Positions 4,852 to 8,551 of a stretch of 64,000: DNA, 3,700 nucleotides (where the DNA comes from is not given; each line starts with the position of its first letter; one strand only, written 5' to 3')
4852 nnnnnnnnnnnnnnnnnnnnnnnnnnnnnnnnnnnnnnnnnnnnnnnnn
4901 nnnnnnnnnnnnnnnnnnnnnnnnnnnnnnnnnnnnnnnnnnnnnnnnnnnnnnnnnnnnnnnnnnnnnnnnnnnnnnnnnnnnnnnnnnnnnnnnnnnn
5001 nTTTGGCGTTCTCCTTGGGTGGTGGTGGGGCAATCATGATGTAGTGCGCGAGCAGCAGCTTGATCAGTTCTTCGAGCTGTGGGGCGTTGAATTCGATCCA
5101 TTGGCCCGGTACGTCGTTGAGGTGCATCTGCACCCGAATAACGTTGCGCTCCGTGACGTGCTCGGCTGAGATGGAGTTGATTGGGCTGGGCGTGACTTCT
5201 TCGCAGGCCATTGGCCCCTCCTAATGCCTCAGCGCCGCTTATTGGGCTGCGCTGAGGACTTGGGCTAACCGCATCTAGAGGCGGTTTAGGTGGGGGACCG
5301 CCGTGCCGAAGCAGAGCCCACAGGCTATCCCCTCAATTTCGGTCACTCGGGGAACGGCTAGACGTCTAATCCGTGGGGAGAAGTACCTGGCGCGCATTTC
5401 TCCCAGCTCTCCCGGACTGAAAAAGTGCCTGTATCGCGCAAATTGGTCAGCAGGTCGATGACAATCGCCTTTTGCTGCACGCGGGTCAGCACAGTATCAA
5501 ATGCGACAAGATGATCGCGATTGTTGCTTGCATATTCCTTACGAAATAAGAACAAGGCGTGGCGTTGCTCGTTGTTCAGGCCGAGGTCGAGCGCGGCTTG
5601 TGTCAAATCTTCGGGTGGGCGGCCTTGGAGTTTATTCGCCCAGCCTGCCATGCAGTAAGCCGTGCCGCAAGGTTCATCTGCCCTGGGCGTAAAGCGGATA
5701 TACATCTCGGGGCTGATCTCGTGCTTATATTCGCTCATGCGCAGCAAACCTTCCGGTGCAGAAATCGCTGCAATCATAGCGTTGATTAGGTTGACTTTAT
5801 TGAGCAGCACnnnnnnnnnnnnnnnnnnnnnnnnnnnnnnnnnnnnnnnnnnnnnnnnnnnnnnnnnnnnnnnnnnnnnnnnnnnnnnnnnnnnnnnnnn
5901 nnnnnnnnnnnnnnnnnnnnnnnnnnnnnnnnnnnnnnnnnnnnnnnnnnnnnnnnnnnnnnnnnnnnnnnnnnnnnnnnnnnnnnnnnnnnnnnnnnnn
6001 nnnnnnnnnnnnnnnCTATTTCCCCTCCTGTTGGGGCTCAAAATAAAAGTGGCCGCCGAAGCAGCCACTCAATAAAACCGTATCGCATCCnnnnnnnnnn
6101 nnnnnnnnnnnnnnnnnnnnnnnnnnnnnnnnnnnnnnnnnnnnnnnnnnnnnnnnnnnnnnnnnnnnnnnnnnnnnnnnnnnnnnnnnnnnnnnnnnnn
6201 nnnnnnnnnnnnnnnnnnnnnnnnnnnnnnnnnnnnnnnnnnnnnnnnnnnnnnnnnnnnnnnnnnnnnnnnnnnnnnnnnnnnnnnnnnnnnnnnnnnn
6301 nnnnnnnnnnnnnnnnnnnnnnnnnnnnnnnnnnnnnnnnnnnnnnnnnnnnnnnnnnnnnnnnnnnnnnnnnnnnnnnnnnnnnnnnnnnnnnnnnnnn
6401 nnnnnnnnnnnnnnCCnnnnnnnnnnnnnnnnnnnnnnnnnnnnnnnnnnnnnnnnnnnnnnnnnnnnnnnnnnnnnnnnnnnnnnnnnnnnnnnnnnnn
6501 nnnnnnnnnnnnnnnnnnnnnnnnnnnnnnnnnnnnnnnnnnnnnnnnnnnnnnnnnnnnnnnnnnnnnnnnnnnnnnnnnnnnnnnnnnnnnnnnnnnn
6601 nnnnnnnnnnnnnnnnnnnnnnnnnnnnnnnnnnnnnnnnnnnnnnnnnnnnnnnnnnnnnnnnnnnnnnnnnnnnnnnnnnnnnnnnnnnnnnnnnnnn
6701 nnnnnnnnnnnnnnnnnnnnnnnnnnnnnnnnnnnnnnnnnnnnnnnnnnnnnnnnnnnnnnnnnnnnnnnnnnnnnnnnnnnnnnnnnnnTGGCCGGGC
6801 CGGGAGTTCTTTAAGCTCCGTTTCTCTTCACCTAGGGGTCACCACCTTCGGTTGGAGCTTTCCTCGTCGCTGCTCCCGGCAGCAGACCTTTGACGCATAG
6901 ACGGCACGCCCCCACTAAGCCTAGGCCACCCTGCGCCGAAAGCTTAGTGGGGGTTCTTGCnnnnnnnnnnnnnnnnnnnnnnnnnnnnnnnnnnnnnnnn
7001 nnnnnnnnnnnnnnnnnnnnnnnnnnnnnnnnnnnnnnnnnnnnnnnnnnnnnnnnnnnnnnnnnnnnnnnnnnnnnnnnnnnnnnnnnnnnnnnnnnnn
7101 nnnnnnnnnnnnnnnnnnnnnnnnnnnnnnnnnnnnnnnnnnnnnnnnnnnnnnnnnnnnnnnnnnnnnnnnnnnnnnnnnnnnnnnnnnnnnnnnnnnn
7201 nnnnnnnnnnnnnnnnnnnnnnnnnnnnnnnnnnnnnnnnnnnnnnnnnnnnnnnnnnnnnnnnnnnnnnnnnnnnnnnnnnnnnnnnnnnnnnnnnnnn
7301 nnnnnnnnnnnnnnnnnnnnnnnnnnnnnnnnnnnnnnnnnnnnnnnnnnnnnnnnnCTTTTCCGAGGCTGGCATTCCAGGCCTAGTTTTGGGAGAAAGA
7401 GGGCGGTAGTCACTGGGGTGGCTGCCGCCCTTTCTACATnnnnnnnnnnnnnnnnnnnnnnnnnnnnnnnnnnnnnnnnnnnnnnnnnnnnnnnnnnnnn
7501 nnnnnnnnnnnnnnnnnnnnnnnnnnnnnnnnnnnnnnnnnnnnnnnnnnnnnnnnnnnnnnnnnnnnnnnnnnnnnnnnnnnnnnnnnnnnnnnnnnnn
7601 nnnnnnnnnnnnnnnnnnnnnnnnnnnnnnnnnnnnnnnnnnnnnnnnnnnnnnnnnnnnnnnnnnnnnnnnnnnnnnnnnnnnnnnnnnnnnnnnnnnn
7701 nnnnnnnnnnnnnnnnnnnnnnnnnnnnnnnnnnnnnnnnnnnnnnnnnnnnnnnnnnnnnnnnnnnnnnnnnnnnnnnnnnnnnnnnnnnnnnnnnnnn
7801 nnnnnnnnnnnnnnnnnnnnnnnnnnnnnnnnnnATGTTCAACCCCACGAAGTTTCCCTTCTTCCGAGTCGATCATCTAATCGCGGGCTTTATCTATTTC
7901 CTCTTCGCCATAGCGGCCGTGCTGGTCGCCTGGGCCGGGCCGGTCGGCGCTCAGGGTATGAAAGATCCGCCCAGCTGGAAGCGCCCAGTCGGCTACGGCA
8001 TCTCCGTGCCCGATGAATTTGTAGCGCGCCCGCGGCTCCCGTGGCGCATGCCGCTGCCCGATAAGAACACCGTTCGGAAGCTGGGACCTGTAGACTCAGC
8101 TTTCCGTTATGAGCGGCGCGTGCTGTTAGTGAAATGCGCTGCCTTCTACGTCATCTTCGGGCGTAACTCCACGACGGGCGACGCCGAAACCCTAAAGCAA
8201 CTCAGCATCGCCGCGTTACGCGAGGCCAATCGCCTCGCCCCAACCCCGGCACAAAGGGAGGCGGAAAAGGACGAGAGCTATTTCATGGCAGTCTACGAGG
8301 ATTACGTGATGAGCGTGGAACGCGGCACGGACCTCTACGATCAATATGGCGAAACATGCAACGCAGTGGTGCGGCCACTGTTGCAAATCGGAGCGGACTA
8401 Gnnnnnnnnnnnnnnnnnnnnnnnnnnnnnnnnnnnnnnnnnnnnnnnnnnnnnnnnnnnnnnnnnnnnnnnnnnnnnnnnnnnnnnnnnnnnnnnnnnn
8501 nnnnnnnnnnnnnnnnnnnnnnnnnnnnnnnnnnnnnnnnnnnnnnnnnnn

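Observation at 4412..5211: Phage-encoded small alarmone hydrolase (HD domain) translationally coupled to a 70-aa ORF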

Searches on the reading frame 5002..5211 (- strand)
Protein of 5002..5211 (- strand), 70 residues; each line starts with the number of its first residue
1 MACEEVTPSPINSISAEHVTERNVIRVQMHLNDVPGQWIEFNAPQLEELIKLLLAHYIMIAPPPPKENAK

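Call 6: search_protein_families(library=pfam, proteins=[window:5002-5211:-], max_evalue=1)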
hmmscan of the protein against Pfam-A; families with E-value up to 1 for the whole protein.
window:5002-5211:- (70 aa): 1 family
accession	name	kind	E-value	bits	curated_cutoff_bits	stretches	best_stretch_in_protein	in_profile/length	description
PF24082.1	SPEF2_C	-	0.027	14.6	27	1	19-59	30-70/197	SPEF2 C-terminal domain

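Call 7: search_protein_families(library=phrogs, proteins=[window:5002-5211:-], max_evalue=1)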
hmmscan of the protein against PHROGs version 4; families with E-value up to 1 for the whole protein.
window:5002-5211:- (70 aa): 0 families

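Call 14: find_homologous_proteins(query=window:5002-5211:-, max_evalue=10)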
Query seq(70 aa) (70 aa): 1 proteins with E <= 10 among 1 candidates.
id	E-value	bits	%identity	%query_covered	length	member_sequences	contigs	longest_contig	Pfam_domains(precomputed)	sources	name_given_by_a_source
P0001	1.5e-39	150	100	100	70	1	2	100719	-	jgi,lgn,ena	-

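Call 39: search_protein_representatives(protein=window:5002-5211:-)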
Query: 70 residues. Proteins with E-value up to 0.001 (for the whole library): 5; up to 1e-10: 1; up to 1e-30: 1. The best 5 are listed.
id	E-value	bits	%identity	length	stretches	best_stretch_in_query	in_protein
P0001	4.8e-40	150.1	100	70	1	1-70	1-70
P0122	7.4e-09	51.6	31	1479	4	9-47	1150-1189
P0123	3.7e-08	49.3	25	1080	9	24-60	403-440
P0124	2.1e-05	40.6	43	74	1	10-56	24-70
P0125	8.6e-04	35.5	29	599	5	15-46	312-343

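Call 41: find_encoding_contigs(protein=P0124, flank=6000, max_places=6)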
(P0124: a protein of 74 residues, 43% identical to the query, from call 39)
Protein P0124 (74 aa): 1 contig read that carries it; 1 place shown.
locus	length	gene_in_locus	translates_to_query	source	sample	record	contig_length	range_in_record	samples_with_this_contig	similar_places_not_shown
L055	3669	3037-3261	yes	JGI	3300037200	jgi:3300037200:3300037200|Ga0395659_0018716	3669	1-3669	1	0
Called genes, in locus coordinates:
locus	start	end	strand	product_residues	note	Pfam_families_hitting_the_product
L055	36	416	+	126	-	-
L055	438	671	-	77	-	-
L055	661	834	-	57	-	-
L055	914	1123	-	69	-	-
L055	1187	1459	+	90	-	-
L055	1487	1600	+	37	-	-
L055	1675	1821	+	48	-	PF04957:RMF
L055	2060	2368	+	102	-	-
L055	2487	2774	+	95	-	-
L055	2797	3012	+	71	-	-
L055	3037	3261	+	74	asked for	-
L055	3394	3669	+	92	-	?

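Call 46: find_homologous_proteins(query=A1, max_evalue=1)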
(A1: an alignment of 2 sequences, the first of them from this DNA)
Query A1 (2 sequences) (70 aa, profile of the alignment): 2 proteins with E <= 1 among 6 candidates.
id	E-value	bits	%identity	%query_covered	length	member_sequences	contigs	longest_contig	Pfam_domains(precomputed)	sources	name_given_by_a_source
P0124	3.1e-38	148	42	76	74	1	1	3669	-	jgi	jgi:hypothetical protein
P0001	5.8e-36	140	100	100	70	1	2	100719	-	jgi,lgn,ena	-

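Call 50: search_protein_families(library=ncbifam, proteins=[window:5002-5211:-, P0124], max_evalue=0.1)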
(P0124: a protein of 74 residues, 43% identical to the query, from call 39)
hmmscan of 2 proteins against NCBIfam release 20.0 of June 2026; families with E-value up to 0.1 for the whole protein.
window:5002-5211:- (70 aa): 0 families

P0124 (74 aa): 0 families

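Call 56: predict_structure(alignment_id=A1)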
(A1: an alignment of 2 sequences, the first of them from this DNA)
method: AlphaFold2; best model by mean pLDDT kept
length: 70 residues; sequences in the alignment: 2
mean_pLDDT: 75.0   pTM: 0.49
mean pLDDT of the five models: 75.0, 74.4, 73.8, 73.6, 69.2
residues with pLDDT >= 90: 17; 70-90: 28; 50-70: 15; < 50: 10
segments of 3 or more residues with pLDDT < 50: 1-5, 67-70
pLDDT, mean of each block of 10 residues (from residue 1): 52 87 90 89 86 70 50
secondary structure, 60 per line:
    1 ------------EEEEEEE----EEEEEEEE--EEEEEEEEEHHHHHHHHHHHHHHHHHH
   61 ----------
elements in order: E13-19 E24-31 E34-42 H43-60

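Call 61: fold_search(model_id=the predicted structure, library=pdb)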
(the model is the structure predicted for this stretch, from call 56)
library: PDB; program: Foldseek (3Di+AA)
matches with E <= 10: 559; with E <= 0.001: 0
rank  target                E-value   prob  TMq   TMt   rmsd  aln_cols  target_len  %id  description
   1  1fu1_B                7.5e-02  0.77  0.33  0.16   6.3        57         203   16  CRYSTAL STRUCTURE OF HUMAN XRCC4 (released 2000-12-11)
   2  3w03_C                1.2e-01  0.90  0.37  0.18   6.6        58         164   19  XLF-XRCC4 complex (released 2012-11-07)
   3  4mlk                  1.6e-01  1.00  0.57  0.29   2.3        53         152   17  3.05A resolution structure of CT584 from Chlamydia trachomatis (released 2013-11-13)
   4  1fu1_A                1.6e-01  0.87  0.37  0.16   6.6        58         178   17  CRYSTAL STRUCTURE OF HUMAN XRCC4 (released 2000-12-11)
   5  3q9d_A                2.4e-01  0.99  0.61  0.27   2.4        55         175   22  Crystal Structure of Cpn0803 from C. pneumoniae. (released 2012-01-11)
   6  3q9d_B                2.4e-01  0.98  0.57  0.26   3.0        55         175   18  Crystal Structure of Cpn0803 from C. pneumoniae. (released 2012-01-11)
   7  7lsy_F                2.5e-01  0.75  0.36  0.15   6.9        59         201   19  NHEJ Short-range synaptic complex (released 2021-04-14)
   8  9cq3_d                3.4e-01  0.44  0.32  0.16   6.3        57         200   16  The gap-filling complex with Pol mu engaged in the NHEJ pathway (released 2025-04-23)
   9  4xa4_A                3.7e-01  0.69  0.37  0.15   6.5        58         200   17  Crystal Structure of the coiled-coil surrounding Skip 3 of MYH7 (released 2015-07-01)
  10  3sr2_A                3.7e-01  0.66  0.37  0.20   6.6        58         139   19  Crystal Structure of Human XLF-XRCC4 Complex (released 2011-07-20)
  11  5cj4_B                3.9e-01  0.75  0.37  0.15   6.6        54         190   17  Crystal Structure of Amino Acids 1562-1622 of MYH7 (released 2015-12-02)
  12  3mud_B                4.2e-01  0.69  0.38  0.17   6.9        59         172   17  Structure of the Tropomyosin Overlap Complex from Chicken Smooth Muscle (released 2010-06-23)
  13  3q4f_C                4.2e-01  0.38  0.30  0.18   6.5        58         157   17  Crystal structure of xrcc4/xlf-cernunnos complex (released 2011-08-03)
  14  7lt3_F                4.7e-01  0.63  0.36  0.14   6.3        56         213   20  NHEJ Long-range synaptic complex (released 2021-04-14)
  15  5wj7_A                5.1e-01  0.33  0.28  0.13   6.7        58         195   17  Crystal Structure of Amino Acids 1733-1797 of Human Beta Cardiac Myosin Fused to Xrcc4 (released 2017-08-09)
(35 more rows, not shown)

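Call 81: find_related_loci(query=A1, collection=viral_contigs, flank=3000)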
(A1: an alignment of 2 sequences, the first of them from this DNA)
Query A1 (70 aa) in viral_contigs; peptide patterns used: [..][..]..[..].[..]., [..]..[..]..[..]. (x = any residue, [..] = any of these).
22 stretches matched a pattern; 1 encode a relative of the query (tblastn E <= 1e-3); 1 distinct loci.
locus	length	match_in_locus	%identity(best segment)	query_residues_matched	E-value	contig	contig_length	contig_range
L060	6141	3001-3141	38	10-53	8e-8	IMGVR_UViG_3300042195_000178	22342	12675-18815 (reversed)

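Call 82: find_related_loci(query=A1, collection=metagenome_contigs, flank=3000)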
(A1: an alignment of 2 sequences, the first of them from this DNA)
Query A1 (70 aa) in metagenome_contigs; peptide patterns used: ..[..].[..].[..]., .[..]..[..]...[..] (x = any residue, [..] = any of these).
155 stretches matched a pattern, but none encodes a relative of the query by tblastn (E <= 1e-3).

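Call 83: find_related_loci(query=A1, collection=genome_contigs, flank=3000)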
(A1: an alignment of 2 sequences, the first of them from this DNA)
Query A1 (70 aa) in genome_contigs; peptide patterns used: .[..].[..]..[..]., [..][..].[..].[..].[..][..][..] (x = any residue, [..] = any of these).
35 stretches matched a pattern, but none encodes a relative of the query by tblastn (E <= 1e-3).

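Call 87: search_protein_families(library=padloc, proteins=[window:5002-5211:-], max_evalue=0.01)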
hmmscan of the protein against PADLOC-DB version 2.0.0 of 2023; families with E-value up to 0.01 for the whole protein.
window:5002-5211:- (70 aa): 0 families

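Call 95: search_protein_families(library=pfam, proteins=[P0125, P0122, P0123, L060:2998-3261:+, L060:3261-3758:+, L055:3394-3669:+], max_evalue=0.01)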
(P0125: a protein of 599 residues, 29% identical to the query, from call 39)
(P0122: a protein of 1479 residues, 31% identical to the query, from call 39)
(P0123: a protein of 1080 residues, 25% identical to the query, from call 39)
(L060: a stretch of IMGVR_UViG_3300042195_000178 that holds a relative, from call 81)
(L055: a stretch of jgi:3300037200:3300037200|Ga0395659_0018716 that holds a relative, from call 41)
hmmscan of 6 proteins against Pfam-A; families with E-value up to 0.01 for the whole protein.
P0125 (599 aa): 18 families
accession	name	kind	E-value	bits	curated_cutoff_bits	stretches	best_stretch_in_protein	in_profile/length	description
PF23389.1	Beta-prop_WDR19_1st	-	4.3e-11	42.9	27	0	287-327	19-58/325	WDR19 first beta-propeller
PF13860.13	FlgD_ig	-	1.1e-08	35.3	27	0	433-462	24-55/79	FlgD Ig-like domain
PF05593.20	RHS_repeat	-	5.7e-07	30.2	22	0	439-471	1-31/38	RHS Repeat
PF25174.1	Beta-prop_THOC3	-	3.4e-06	26.7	305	0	274-324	137-188/272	THOC3 beta-propeller domain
PF12396.14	DUF3659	-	4.8e-06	26.8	24.8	0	365-395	14-45/61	Protein of unknown function (DUF3659)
PF14578.12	GTP_EFTU_D4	-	2.7e-05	24.4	23.8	0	359-400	30-71/86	Elongation factor Tu domain 4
PF18342.7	LytB_SH3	-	3.9e-05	24.1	25.8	0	289-327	11-49/67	Endo-beta-N-acetylglucosaminidase LytB SH3 domain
PF08549.15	SWI-SNF_Ssr4_N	-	4.5e-05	23.4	27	0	250-270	41-61/217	SWI/SNF and RSC complexes subunit Ssr4 N-terminal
PF23411.1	Beta-prop_Vps41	-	7.9e-05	22.5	33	0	212-257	33-77/332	Vps42 beta-propeller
PF12894.13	ANAPC4_WD40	-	0.00013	22.6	22.9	0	212-255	14-59/91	Anaphase-promoting complex subunit 4 WD40 domain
PF09891.15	DUF2118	-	0.00021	21.7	20.5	0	442-484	103-145/149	Uncharacterized protein conserved in archaea (DUF2118)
PF23414.1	Beta-prop_EML_2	-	0.00023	21.1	90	0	287-397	19-98/266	Echinoderm microtubule-associated protein second beta-propeller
PF15600.11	Imm64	-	0.00026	21.4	25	0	381-415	35-69/207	Immunity protein 64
PF21029.3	RMC1_N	-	0.00059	20.3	27.3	0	237-257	31-51/119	Regulator of MON1-CCZ1 complex, N-terminal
PF00400.38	WD40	-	0.0038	18.2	27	0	370-396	1-27/39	WD domain, G-beta repeat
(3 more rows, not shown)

P0122 (1479 aa): 22 families
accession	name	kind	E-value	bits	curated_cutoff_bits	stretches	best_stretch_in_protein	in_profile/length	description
PF05345.18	He_PIG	-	6.3e-94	309.1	24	15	862-948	1-91/96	Putative Ig domain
PF17803.7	Cadherin_4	-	3.8e-78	258.4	25.1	13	660-721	3-68/71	Bacterial cadherin-like domain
PF17963.7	Big_9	-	5.6e-77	255.2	23.6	14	668-747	1-80/89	Bacterial Ig domain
PF17892.7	Cadherin_5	-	8.9e-47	157.4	26.5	9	1244-1334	2-97/98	Cadherin-like domain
PF18911.6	PKD_4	-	7.4e-30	103.3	27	0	1340-1422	1-77/85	PKD domain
PF00630.25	Filamin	-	4.6e-20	72.7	26.9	0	609-653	47-89/93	Filamin/ABP280 repeat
PF00028.23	Cadherin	-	4.6e-19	69.1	28.8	0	254-280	65-92/93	Cadherin domain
PF12892.13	FctA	-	2.3e-12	48.2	22.1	0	250-275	80-106/120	Spy0128-like isopeptide containing domain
PF16967.11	TcfC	-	1.9e-09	37.4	29.4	0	1212-1232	42-62/68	E-set like domain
PF18887.5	MBG_3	-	1.1e-08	35.4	25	0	633-665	40-71/72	MBG domain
PF11692.13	DUF3289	-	5.6e-07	29.8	25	0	853-915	130-191/272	Protein of unknown function (DUF3289)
PF12218.14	End_N_terminal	-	2e-06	27.8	26.3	0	99-134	1-40/67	N terminal extension of bacteriophage endosialidase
PF22352.2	K319L-like_PKD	-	3.2e-06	27.5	27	0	252-278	58-84/84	K319L-like, PKD domain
PF01688.23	Herpes_gI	-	1.2e-05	25.7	27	0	55-75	126-146/155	Alphaherpesvirus glycoprotein I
PF01833.30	TIG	-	1.5e-05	25.3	20.9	0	1390-1421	46-78/84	IPT/TIG domain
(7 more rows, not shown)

P0123 (1080 aa): 7 families
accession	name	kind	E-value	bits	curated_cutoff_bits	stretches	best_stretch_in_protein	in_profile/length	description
PF10607.14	CTLH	-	2.3e-13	50.9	26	0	84-115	93-124/146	CTLH/CRA C-terminal to LisH motif domain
PF05283.16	MGC-24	-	8.2e-08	33.1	28.5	0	692-722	104-134/140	Multi-glycosylated core protein 24 (MGC-24), sialomucin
PF16894.10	DUF5084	-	8.5e-08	33.2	27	0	956-1004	33-81/130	Domain of unknown function (DUF5084)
PF02023.22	SCAN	-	4.3e-06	26.9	27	0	120-149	53-82/90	SCAN domain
PF06959.16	RecQ5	-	2.7e-05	24.7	25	0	594-621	166-193/203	RecQ helicase protein-like 5 (RecQ5)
PF23082.1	Myb_DNA-binding_2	-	5.3e-05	23.7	27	0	96-107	24-35/70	Myb-like DNA-binding domain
PF19977.5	xRRM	-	9.9e-05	23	23.7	0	54-106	21-73/120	xRRM domain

L060:2998-3261:+ (88 aa): 0 families

L060:3261-3758:+ (166 aa): 0 families

L055:3394-3669:+ (92 aa): 0 families

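Call 96: find_related_loci(query=A1, collection=viral_contigs, flank=10000)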
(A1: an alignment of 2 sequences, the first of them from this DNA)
Query A1 (70 aa) in viral_contigs; peptide patterns used: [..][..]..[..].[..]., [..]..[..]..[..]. (x = any residue, [..] = any of these).
22 stretches matched a pattern; 1 encode a relative of the query (tblastn E <= 1e-3); 1 distinct loci.
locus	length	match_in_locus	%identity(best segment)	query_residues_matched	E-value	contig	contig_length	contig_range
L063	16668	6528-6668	38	10-53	2e-7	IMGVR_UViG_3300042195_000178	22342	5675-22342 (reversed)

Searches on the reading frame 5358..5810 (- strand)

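Call 53: search_protein_families(library=phrogs, proteins=[window:5358-5810:-], max_evalue=0.001)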
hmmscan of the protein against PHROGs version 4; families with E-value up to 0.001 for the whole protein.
window:5358-5810:- (150 aa): 1 family
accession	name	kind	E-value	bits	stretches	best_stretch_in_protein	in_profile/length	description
phrog_889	-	unknown function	0.00081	20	0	40-64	55-79/162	-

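Call 54: search_protein_families(library=pfam, proteins=[window:5358-5810:-], max_evalue=0.01)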
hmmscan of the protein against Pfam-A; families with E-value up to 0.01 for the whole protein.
window:5358-5810:- (150 aa): 0 families

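Call 87: search_protein_families(library=padloc, proteins=[window:5361-5810:-], max_evalue=0.01)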
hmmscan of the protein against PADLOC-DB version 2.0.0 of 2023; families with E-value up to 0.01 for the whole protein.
window:5361-5810:- (150 aa): 0 families

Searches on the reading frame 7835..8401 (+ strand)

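Call 53: search_protein_families(library=phrogs, proteins=[window:7835-8401:+], max_evalue=0.001)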
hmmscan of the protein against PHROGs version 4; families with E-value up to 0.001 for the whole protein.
window:7835-8401:+ (188 aa): 0 families

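Call 54: search_protein_families(library=pfam, proteins=[window:7835-8401:+], max_evalue=0.01)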
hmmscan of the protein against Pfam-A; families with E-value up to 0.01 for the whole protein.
window:7835-8401:+ (188 aa): 1 family
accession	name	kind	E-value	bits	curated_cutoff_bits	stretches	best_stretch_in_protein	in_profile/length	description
PF19621.4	DUF6126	-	0.0045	16.8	25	1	14-28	24-38/40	Family of unknown function (DUF6126)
